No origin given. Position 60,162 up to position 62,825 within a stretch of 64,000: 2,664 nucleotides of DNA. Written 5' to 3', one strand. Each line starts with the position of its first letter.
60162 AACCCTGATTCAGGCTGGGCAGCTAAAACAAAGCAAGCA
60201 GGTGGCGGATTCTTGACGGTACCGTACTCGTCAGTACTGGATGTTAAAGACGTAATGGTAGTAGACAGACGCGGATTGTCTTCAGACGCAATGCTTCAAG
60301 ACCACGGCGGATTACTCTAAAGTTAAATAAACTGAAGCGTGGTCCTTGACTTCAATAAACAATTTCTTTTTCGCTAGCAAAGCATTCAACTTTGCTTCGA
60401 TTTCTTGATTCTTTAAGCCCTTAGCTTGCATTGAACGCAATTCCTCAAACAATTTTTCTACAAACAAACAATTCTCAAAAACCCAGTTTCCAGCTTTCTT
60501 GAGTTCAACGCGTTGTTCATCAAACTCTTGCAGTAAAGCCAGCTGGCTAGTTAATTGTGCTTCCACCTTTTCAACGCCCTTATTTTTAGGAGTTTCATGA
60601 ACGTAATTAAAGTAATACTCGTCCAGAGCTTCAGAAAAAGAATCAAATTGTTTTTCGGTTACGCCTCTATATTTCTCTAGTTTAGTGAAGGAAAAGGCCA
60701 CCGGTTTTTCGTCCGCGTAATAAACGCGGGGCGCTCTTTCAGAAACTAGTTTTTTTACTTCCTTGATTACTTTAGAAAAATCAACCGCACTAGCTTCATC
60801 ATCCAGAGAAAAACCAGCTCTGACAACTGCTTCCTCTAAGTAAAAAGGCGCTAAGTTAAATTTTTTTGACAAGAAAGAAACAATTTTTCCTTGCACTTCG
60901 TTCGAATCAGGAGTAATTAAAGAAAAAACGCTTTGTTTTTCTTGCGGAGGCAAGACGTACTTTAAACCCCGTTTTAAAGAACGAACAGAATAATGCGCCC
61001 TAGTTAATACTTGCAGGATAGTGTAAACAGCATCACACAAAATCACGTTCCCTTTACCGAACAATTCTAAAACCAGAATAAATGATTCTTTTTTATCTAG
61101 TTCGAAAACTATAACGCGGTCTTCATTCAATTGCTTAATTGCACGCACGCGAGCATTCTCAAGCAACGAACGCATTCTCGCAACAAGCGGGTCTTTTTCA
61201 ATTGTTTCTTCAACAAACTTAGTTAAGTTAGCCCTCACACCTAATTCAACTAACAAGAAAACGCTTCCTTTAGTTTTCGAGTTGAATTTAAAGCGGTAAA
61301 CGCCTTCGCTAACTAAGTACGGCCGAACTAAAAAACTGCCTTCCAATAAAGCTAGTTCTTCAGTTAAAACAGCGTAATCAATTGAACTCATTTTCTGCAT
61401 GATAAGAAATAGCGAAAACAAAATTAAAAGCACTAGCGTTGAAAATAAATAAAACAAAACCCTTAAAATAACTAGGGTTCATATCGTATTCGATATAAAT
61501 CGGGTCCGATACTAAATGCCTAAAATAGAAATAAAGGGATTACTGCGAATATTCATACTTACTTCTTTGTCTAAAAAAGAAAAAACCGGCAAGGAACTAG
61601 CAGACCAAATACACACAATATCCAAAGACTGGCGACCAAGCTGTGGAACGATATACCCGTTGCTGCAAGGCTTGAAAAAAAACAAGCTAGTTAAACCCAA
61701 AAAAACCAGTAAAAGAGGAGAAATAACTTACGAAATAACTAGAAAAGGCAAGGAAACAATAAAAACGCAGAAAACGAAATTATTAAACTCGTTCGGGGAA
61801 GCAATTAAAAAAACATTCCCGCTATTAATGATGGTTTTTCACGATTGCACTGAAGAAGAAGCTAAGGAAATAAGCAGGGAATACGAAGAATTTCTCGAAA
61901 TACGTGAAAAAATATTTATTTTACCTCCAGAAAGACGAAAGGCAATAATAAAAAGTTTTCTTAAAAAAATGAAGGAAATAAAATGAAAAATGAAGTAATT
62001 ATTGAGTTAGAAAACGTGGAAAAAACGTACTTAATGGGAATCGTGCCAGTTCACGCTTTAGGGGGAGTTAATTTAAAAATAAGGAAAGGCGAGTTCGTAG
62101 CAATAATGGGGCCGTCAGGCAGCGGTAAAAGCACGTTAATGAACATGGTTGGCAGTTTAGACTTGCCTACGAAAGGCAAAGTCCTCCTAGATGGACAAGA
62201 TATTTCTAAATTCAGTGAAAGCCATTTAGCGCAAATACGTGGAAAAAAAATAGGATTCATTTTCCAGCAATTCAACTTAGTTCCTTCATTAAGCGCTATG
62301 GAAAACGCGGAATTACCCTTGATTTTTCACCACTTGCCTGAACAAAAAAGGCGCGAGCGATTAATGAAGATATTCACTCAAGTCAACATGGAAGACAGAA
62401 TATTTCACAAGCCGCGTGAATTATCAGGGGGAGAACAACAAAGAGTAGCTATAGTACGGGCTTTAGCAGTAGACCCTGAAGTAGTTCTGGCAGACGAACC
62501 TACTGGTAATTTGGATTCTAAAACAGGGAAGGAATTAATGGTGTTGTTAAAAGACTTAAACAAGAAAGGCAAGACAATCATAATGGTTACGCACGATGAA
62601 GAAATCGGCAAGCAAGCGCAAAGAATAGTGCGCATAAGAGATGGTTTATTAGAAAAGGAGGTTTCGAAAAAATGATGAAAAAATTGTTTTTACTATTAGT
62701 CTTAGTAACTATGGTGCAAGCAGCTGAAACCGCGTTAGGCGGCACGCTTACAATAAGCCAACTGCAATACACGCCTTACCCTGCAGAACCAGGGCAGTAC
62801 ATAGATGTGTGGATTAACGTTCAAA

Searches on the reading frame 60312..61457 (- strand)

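Call 20: search_protein_families(library=pfam, proteins=[window:60312-61457:-], max_evalue=0.001)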
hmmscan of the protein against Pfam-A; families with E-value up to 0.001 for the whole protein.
window:60312-61457:- (381 aa): 1 family
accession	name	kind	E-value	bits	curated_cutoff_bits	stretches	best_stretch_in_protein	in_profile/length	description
PF05833.16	NFACT_N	-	8.7e-34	117.5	31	1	68-324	45-332/456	NFACT N-terminal and middle domains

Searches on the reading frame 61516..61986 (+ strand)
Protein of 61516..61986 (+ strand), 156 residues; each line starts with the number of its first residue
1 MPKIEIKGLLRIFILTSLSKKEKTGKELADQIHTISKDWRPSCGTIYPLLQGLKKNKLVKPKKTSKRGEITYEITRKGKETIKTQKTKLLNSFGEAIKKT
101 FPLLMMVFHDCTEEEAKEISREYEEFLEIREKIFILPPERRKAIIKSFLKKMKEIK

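Call 80: search_protein_families(library=pfam, proteins=[window:61516-61986:+], max_evalue=0.001)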
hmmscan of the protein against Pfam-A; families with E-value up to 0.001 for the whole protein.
window:61516-61986:+ (156 aa): 2 families
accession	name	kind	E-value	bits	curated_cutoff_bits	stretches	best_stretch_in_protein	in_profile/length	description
PF03551.20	PadR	-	7.5e-12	45.5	27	1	14-83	1-74/75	Transcriptional regulator PadR-like family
PF04458.17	DUF505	-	0.0004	19.4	28.7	1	18-91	341-412/622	Protein of unknown function (DUF505)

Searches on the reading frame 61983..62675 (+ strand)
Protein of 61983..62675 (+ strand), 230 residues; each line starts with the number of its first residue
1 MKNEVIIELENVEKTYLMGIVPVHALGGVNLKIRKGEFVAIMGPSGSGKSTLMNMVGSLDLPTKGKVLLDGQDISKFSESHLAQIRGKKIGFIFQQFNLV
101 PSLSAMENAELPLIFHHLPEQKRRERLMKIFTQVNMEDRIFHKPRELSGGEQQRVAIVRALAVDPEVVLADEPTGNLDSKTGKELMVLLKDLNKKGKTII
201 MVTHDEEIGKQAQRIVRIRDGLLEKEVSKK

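Call 80: search_protein_families(library=pfam, proteins=[window:61983-62675:+], max_evalue=0.001)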
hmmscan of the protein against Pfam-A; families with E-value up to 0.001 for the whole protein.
window:61983-62675:+ (230 aa): 4 families
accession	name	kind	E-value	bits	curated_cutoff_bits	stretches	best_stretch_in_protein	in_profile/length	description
PF00005.33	ABC_tran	-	8.3e-36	124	25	1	27-174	2-136/137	ABC transporter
PF13304.12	AAA_21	-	1.7e-07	32.1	27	1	103-206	178-300/304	AAA domain, putative AbiEii toxin, Type IV TA system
PF02463.25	SMC_N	-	7.1e-07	29.3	40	0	139-219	135-212/220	RecF/RecN/SMC N terminal domain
PF13555.12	AAA_29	-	0.00013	22.1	27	1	28-54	14-40/61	P-loop containing region of AAA domain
